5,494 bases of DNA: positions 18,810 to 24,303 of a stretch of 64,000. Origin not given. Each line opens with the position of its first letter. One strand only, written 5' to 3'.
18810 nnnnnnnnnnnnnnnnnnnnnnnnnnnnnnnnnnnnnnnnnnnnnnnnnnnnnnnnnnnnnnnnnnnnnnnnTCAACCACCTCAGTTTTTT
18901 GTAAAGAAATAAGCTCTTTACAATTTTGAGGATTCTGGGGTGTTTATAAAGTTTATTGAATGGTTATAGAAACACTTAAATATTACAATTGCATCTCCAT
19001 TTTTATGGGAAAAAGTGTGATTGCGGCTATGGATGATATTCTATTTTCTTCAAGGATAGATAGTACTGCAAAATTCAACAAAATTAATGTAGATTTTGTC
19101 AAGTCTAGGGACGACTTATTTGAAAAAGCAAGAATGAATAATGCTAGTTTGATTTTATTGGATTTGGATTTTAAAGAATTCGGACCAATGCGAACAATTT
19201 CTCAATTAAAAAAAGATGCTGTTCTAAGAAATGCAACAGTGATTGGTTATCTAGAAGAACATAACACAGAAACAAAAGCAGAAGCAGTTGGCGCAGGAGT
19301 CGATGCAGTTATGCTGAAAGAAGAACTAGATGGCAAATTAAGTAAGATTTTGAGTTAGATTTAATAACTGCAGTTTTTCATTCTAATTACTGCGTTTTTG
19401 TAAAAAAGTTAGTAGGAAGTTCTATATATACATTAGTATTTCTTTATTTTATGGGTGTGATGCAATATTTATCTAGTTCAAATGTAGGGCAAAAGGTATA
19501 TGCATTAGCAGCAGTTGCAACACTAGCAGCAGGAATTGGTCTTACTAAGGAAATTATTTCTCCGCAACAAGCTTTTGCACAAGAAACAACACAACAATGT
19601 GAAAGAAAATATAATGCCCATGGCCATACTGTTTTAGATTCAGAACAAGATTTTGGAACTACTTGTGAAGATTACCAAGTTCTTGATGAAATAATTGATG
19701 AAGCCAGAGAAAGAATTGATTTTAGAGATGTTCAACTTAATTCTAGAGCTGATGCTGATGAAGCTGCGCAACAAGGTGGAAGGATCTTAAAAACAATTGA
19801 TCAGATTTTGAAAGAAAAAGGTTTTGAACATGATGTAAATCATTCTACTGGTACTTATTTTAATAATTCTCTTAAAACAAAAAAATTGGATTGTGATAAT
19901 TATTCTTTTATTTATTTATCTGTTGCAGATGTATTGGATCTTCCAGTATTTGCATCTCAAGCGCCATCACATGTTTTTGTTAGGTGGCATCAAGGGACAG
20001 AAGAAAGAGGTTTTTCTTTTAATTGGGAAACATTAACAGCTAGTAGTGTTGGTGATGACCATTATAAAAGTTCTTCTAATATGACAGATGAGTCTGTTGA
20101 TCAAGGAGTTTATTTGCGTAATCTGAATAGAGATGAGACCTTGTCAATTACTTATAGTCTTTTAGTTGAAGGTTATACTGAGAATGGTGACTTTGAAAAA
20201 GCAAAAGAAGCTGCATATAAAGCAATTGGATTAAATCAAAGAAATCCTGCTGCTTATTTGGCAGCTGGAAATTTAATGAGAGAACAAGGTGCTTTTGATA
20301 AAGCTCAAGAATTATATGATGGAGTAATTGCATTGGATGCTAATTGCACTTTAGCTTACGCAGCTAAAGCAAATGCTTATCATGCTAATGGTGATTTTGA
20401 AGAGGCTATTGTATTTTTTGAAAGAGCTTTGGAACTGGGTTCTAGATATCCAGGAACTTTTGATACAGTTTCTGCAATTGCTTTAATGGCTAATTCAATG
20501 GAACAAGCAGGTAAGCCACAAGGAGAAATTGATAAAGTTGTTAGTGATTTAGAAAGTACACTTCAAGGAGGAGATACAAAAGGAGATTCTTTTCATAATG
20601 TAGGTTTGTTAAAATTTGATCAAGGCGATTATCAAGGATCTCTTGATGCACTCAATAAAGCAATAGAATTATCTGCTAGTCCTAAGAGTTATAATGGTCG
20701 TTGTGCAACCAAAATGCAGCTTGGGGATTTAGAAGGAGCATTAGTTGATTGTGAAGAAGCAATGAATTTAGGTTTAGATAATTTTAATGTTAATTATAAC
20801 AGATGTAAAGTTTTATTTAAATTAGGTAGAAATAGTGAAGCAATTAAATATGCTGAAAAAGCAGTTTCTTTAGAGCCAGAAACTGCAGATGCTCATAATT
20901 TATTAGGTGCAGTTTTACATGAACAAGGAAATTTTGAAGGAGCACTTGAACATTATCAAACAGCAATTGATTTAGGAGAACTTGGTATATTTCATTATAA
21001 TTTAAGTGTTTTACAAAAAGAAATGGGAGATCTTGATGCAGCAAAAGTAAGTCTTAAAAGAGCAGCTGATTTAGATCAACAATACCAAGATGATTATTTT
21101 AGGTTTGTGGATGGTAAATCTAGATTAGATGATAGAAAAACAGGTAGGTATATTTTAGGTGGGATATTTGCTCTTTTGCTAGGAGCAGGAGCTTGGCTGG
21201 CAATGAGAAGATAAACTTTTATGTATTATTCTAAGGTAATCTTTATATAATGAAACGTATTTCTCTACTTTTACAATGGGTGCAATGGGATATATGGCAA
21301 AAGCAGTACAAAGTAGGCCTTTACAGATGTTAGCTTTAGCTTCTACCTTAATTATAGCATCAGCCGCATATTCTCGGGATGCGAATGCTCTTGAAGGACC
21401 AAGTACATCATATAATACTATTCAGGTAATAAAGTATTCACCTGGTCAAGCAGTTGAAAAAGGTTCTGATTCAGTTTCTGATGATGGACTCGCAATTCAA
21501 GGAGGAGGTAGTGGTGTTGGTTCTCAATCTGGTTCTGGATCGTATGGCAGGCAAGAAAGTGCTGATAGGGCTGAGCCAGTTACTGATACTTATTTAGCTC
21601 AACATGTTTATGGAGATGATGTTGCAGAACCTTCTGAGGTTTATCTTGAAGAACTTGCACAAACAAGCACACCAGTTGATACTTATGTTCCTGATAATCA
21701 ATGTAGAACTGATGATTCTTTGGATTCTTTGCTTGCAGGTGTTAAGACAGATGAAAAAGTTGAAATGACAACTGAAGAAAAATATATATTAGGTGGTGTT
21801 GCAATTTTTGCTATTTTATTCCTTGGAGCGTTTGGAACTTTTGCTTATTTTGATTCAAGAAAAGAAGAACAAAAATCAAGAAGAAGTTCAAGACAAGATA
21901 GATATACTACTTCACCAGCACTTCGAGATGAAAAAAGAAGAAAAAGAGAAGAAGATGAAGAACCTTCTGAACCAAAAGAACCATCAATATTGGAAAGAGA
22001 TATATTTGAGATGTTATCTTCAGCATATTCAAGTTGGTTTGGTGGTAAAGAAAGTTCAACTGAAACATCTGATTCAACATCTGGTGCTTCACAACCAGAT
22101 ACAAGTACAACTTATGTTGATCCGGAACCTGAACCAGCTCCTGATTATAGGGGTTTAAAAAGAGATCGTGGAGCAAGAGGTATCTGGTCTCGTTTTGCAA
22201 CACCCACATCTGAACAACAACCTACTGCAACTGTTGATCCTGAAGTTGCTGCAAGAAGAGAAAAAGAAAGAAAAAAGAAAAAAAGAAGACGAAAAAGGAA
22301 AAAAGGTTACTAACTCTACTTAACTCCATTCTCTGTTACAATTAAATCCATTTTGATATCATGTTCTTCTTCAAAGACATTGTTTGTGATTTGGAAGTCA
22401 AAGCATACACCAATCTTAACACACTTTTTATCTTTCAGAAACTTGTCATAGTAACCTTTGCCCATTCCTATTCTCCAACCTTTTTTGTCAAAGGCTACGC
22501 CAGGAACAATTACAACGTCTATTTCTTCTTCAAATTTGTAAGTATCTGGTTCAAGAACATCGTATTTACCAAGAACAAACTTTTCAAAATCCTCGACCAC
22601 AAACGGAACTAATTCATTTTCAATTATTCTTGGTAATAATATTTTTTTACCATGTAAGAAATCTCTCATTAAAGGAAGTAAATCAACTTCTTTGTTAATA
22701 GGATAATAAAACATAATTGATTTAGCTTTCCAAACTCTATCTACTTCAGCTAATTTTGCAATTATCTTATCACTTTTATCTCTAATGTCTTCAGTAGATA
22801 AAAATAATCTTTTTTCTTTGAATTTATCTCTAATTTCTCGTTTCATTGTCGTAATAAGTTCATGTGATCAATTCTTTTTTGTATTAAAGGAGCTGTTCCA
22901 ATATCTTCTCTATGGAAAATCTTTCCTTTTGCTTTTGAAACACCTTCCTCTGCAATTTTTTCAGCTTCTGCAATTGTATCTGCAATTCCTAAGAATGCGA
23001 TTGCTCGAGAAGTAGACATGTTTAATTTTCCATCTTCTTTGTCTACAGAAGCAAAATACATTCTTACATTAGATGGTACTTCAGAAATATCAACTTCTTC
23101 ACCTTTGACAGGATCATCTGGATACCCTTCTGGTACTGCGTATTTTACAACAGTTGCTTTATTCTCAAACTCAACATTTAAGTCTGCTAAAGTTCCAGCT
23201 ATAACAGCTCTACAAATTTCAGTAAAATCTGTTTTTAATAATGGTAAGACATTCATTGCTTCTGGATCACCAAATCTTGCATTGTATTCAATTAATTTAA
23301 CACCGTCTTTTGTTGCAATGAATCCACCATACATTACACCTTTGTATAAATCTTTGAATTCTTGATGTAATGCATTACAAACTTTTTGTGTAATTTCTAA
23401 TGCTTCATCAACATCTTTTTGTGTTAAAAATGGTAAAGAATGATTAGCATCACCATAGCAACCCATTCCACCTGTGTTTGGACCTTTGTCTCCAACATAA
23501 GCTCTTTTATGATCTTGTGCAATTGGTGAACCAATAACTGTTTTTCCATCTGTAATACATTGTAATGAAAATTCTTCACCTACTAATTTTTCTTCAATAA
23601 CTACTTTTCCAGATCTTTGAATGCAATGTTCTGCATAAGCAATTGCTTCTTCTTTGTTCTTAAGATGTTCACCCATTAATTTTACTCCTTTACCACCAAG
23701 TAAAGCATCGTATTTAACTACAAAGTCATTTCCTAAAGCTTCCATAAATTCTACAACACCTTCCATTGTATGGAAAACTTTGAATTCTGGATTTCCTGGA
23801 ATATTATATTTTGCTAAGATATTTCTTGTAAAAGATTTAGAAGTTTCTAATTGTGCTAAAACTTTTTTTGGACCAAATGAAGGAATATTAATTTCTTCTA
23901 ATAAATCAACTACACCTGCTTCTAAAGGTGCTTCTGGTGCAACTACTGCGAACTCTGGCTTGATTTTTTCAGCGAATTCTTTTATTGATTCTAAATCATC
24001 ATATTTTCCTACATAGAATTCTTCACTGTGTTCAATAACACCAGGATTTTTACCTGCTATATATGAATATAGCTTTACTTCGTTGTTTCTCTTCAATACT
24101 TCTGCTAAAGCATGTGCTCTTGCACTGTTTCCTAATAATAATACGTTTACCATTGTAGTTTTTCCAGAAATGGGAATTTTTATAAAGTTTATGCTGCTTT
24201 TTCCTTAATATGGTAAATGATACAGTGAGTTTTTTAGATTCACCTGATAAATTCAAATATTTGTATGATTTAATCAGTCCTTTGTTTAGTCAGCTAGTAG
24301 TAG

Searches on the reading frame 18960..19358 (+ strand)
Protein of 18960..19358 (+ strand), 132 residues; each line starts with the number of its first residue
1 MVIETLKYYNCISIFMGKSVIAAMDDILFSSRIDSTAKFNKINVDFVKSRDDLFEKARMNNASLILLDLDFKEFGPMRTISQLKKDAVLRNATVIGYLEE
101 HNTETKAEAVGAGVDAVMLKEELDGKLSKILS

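Call 16: search_protein_families(library=pfam, proteins=[window:18960-19358:+], max_evalue=1)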
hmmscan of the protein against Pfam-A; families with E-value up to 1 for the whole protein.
window:18960-19358:+ (132 aa): 1 family
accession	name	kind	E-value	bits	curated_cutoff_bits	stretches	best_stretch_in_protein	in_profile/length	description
PF00072.30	Response_reg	-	3.3e-05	24.5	30.2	1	25-129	6-108/111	Response regulator receiver domain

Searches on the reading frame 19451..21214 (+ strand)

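Call 71: search_protein_families(library=pfam, proteins=[window:19451-21214:+], max_evalue=0.0001)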
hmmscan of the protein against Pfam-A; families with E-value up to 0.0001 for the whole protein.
window:19451-21214:+ (587 aa): 21 families
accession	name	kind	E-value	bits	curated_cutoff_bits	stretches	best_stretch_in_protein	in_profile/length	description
PF00515.34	TPR_1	-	2e-35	119.6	27.8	2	302-329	3-30/34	Tetratricopeptide repeat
PF07719.23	TPR_2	-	2.4e-32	108.8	27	2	479-508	1-30/34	Tetratricopeptide repeat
PF13181.12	TPR_8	-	6.7e-29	98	25.7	0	302-329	3-30/34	Tetratricopeptide repeat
PF13414.12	TPR_11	-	8.7e-26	89.8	26.8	1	454-493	3-42/42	TPR repeat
PF13424.12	TPR_12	-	1.3e-24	86.6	30.1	3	446-508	4-74/77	Tetratricopeptide repeat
PF14559.12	TPR_19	-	3.3e-19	69.4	25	2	244-308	3-67/68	Tetratricopeptide repeat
PF13432.12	TPR_16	-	6.7e-19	68.4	32.7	2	453-508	5-60/65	Tetratricopeptide repeat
PF13428.12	TPR_14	-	2.3e-16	59.1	23.5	0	302-330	3-31/44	Tetratricopeptide repeat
PF13374.12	TPR_10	-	5e-14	52.2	27.5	0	478-508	1-31/42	Tetratricopeptide repeat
PF13176.12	TPR_7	-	2.5e-11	43.2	27.9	0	302-329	1-28/36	Tetratricopeptide repeat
PF13431.12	TPR_17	-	5.5e-11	42.3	24.4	0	468-499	2-33/34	Tetratricopeptide repeat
PF23914.1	TPR_CcmH_CycH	-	1.5e-10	41.6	42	0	237-329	55-150/158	Cytochrome c-type biogenesis protein H TPR domain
PF07721.20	TPR_4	-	1.4e-09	38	27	0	481-502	3-24/26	Tetratricopeptide repeat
PF17874.7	TPR_MalT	-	8.7e-09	35.5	45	0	478-547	79-157/336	MalT-like TPR region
PF13174.12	TPR_6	-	1.9e-08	34.8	26.3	0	268-294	2-28/33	Tetratricopeptide repeat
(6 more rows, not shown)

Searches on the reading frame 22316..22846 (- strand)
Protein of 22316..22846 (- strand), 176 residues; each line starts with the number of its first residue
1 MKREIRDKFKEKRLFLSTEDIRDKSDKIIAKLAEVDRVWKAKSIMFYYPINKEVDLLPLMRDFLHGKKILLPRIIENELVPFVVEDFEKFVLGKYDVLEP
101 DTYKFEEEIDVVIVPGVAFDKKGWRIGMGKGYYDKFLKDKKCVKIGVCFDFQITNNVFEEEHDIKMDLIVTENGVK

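Call 16: search_protein_families(library=pfam, proteins=[window:22316-22846:-], max_evalue=1)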
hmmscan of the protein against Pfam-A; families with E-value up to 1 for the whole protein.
window:22316-22846:- (176 aa): 2 families
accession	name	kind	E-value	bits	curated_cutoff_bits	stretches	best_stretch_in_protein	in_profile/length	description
PF01812.26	5-FTHF_cyc-lig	-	9.2e-39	133.7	27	1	2-172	1-186/186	5-formyltetrahydrofolate cyclo-ligase family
PF04468.17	PSP1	-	0.027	15.2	27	1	24-64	34-74/86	PSP1 C-terminal conserved region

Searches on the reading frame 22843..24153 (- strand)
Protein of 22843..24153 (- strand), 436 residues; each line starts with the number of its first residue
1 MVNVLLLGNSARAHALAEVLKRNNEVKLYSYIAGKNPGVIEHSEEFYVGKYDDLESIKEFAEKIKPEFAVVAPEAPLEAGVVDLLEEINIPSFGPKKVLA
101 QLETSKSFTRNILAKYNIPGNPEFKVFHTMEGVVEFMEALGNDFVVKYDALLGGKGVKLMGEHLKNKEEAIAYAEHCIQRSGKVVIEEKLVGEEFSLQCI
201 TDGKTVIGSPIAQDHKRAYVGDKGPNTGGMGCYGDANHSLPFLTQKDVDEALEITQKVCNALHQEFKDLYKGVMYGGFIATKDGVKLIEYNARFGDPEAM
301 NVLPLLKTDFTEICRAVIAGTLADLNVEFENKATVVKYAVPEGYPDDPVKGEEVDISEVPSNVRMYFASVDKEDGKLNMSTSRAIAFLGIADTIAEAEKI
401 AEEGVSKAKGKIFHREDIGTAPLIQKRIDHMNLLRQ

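Call 72: search_protein_families(library=pfam, proteins=[window:22843-24153:-], max_evalue=0.0001)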
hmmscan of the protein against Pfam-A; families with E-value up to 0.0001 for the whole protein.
window:22843-24153:- (436 aa): 3 families
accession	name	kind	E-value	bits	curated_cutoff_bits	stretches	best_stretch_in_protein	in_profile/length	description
PF01071.24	GARS_A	-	2.6e-53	181.2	27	1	104-299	1-194/194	Phosphoribosylglycinamide synthetase, ATP-grasp (A) domain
PF02844.21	GARS_N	-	2e-21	77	29.5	1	3-103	2-100/100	Phosphoribosylglycinamide synthetase, N domain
PF02843.22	GARS_C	-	8.9e-16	58.4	34.8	1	335-420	2-91/92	Phosphoribosylglycinamide synthetase, C domain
